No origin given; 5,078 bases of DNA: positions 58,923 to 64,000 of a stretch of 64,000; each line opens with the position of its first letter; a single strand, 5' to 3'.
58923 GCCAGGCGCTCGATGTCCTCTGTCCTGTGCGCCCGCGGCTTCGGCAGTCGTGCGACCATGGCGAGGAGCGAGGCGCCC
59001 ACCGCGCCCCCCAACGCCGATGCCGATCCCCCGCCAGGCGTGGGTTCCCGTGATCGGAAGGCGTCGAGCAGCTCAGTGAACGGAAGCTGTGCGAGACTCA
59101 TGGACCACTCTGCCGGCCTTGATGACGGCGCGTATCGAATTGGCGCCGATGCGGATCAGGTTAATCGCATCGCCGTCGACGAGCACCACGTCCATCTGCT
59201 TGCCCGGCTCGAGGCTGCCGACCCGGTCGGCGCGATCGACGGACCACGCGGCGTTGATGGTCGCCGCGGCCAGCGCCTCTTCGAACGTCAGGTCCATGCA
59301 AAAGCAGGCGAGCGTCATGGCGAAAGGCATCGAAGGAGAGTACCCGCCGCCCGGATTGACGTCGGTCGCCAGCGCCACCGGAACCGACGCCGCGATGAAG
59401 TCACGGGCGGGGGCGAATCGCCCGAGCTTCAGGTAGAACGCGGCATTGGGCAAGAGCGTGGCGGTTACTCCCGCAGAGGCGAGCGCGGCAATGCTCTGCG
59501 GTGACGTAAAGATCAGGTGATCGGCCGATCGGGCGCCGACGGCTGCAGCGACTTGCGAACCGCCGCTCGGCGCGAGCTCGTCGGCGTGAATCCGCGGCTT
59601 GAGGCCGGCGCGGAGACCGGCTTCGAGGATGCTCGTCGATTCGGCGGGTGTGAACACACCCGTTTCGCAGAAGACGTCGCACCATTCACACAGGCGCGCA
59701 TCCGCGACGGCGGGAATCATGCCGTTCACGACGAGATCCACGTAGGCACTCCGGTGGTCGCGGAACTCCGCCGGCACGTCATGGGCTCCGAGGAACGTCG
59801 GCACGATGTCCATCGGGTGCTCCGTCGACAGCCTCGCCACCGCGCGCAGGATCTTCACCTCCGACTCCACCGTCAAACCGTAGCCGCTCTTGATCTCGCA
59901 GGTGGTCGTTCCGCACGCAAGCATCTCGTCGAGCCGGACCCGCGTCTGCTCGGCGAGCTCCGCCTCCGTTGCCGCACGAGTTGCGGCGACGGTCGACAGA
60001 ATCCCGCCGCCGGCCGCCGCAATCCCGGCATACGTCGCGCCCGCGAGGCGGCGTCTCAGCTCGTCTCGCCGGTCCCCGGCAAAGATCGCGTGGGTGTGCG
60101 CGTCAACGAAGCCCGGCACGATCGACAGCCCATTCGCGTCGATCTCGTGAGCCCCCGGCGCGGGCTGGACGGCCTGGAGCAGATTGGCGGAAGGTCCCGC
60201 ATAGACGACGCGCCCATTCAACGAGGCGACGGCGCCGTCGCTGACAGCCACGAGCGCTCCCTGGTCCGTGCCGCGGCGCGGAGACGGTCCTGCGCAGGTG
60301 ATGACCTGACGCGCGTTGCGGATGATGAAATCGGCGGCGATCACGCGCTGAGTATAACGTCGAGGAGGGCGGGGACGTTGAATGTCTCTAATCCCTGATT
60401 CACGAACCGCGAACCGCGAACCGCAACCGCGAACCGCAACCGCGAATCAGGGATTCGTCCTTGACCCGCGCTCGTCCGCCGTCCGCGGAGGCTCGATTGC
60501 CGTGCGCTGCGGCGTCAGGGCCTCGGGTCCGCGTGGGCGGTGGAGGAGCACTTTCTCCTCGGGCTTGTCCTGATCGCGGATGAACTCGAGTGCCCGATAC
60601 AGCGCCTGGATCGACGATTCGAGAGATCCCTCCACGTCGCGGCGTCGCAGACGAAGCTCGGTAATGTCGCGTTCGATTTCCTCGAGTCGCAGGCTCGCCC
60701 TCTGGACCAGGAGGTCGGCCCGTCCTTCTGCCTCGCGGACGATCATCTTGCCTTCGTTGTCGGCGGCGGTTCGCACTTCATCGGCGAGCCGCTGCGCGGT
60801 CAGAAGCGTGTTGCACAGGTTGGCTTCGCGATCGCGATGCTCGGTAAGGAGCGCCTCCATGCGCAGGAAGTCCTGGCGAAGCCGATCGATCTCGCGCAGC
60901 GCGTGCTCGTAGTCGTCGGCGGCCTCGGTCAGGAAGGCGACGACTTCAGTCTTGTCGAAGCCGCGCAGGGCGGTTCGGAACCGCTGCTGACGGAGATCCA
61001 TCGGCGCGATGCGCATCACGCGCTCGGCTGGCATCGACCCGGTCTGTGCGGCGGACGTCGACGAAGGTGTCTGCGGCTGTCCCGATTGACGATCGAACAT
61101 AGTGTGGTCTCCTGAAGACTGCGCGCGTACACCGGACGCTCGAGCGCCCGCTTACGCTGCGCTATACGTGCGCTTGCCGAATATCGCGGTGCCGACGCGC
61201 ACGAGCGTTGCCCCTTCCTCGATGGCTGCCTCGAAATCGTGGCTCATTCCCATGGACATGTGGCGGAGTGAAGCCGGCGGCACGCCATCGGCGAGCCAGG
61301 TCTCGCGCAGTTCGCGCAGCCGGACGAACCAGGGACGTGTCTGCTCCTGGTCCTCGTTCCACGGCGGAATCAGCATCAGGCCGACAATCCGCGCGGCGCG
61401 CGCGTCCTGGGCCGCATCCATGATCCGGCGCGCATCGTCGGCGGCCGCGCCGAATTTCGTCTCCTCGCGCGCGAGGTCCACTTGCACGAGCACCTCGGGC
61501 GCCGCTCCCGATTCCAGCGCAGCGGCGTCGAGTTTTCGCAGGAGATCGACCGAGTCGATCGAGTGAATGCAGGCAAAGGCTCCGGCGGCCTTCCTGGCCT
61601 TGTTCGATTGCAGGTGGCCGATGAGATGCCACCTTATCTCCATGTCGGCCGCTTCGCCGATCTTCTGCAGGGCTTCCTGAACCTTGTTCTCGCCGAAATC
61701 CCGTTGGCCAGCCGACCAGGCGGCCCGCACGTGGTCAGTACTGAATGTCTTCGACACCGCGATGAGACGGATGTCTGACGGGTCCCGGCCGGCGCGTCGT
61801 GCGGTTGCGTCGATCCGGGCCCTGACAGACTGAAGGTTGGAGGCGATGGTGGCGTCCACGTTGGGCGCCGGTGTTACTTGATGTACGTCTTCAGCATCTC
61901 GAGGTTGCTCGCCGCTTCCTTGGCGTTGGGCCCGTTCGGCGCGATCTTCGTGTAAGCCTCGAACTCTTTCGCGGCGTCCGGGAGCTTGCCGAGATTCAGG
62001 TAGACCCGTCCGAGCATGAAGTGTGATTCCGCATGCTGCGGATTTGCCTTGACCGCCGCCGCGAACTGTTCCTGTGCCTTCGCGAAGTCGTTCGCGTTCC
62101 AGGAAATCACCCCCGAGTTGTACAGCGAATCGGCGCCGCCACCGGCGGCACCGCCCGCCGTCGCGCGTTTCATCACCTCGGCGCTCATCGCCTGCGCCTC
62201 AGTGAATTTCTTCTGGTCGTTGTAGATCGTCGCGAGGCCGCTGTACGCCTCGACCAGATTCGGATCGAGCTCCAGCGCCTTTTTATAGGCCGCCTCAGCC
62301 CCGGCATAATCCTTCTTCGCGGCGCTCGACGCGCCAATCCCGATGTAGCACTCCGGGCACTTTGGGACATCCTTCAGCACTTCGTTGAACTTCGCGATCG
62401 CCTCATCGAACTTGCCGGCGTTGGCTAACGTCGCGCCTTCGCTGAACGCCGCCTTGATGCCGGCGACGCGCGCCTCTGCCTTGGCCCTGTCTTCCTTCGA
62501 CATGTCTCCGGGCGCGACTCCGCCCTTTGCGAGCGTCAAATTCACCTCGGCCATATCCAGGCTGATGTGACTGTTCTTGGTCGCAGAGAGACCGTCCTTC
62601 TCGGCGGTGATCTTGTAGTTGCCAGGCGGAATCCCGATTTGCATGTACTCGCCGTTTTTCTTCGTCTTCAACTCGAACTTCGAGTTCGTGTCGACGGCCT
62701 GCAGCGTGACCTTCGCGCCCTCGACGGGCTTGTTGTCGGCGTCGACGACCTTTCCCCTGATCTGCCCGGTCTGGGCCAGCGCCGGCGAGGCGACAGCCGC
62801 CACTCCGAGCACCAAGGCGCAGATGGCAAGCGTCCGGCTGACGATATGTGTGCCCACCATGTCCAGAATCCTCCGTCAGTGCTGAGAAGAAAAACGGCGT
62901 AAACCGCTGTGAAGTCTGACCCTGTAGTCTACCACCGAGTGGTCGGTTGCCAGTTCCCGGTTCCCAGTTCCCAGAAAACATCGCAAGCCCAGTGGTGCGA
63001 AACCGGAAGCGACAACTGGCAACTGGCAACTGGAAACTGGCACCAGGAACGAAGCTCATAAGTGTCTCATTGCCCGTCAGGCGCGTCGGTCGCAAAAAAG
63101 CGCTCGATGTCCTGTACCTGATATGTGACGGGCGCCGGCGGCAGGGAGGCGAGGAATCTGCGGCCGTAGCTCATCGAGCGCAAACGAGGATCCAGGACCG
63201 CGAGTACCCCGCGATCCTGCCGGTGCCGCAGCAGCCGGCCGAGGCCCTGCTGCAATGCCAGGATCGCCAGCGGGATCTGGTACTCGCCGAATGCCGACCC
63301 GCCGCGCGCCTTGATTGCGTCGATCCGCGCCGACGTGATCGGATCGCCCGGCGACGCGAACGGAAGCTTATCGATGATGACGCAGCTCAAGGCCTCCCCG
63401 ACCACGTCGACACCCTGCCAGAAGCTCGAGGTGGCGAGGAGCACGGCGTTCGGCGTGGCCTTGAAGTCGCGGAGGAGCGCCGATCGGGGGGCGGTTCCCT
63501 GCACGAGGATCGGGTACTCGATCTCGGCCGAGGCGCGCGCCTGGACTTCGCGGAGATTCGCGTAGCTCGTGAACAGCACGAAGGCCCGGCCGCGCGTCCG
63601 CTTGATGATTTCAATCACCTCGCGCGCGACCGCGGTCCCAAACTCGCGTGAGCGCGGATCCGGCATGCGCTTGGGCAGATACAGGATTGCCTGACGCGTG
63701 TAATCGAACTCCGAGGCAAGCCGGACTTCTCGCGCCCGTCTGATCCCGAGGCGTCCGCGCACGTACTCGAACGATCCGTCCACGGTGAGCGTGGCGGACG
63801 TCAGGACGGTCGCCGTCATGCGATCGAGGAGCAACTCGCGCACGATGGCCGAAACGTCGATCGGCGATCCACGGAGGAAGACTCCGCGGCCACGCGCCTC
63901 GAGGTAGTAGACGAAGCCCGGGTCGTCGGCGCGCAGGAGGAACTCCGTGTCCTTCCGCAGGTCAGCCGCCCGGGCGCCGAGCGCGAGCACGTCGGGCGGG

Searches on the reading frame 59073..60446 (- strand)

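Call 58: search_protein_families(library=pfam, proteins=[window:59073-60446:-], max_evalue=0.001)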
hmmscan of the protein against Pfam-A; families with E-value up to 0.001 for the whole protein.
window:59073-60446:- (457 aa): 2 families
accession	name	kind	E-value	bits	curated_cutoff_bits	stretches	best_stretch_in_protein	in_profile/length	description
PF07969.17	Amidohydro_3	-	9e-20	72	29.7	2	154-449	150-472/472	Amidohydrolase family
PF01979.26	Amidohydro_1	-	8.3e-18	65.2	25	1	309-448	196-345/345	Amidohydrolase family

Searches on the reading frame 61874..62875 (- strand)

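Call 58: search_protein_families(library=pfam, proteins=[window:61874-62875:-], max_evalue=0.001)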
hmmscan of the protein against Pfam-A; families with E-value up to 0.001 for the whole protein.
window:61874-62875:- (333 aa): 21 families
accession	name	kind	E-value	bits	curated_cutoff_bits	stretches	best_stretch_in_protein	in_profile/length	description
PF13432.12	TPR_16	-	7.1e-25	87.5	32.7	2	259-316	8-65/65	Tetratricopeptide repeat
PF07719.23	TPR_2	-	2.3e-24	83.9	27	2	174-206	1-33/34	Tetratricopeptide repeat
PF14559.12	TPR_19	-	4.1e-21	75.5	25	2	261-323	4-66/68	Tetratricopeptide repeat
PF00515.34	TPR_1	-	2.3e-17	62.5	27.8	1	175-206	2-33/34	Tetratricopeptide repeat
PF13181.12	TPR_8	-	5.4e-17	60.9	25.7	0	175-206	2-33/34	Tetratricopeptide repeat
PF13620.12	CarboxypepD_reg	-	6.5e-16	58.9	32.3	1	38-110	1-73/82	Carboxypeptidase regulatory-like domain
PF13428.12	TPR_14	-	2.8e-15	55.7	23.5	0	175-216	2-43/44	Tetratricopeptide repeat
PF13414.12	TPR_11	-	1.3e-14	54.1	26.8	1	186-218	6-38/42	TPR repeat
PF13431.12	TPR_17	-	3.1e-14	52.4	24.4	2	196-229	1-34/34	Tetratricopeptide repeat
PF13424.12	TPR_12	-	6.6e-14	52.3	30.1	1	209-277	4-74/77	Tetratricopeptide repeat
PF13174.12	TPR_6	-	2.1e-10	41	26.3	0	284-314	2-32/33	Tetratricopeptide repeat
PF12895.13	ANAPC3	-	2.7e-08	34.4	27.2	0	259-306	34-80/82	Anaphase-promoting complex, cyclosome, subunit 3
PF13371.12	TPR_9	-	1.4e-07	31.8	35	1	257-324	4-71/73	Tetratricopeptide repeat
PF13374.12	TPR_10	-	2.4e-06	27.8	27.5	0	209-237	3-31/42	Tetratricopeptide repeat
PF23914.1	TPR_CcmH_CycH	-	4.1e-06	27.2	42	0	183-238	59-117/158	Cytochrome c-type biogenesis protein H TPR domain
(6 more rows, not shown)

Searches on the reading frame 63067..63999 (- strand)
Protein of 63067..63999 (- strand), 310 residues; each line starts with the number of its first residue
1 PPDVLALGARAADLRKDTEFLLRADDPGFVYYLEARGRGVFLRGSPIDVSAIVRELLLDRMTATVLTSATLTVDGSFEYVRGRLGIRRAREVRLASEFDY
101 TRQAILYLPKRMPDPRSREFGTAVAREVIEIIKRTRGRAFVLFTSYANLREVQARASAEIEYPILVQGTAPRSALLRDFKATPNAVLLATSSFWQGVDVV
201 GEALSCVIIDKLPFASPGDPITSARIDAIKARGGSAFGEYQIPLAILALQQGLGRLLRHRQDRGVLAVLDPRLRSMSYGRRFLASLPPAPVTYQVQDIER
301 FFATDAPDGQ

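Call 58: search_protein_families(library=pfam, proteins=[window:63067-63999:-], max_evalue=0.001)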
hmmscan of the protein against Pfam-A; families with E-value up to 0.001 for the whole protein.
window:63067-63999:- (310 aa): 1 family
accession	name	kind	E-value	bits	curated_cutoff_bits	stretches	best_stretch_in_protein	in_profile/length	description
PF13307.12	Helicase_C_2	-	4.7e-44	150.8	25.3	1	129-288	2-169/170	Helicase C-terminal domain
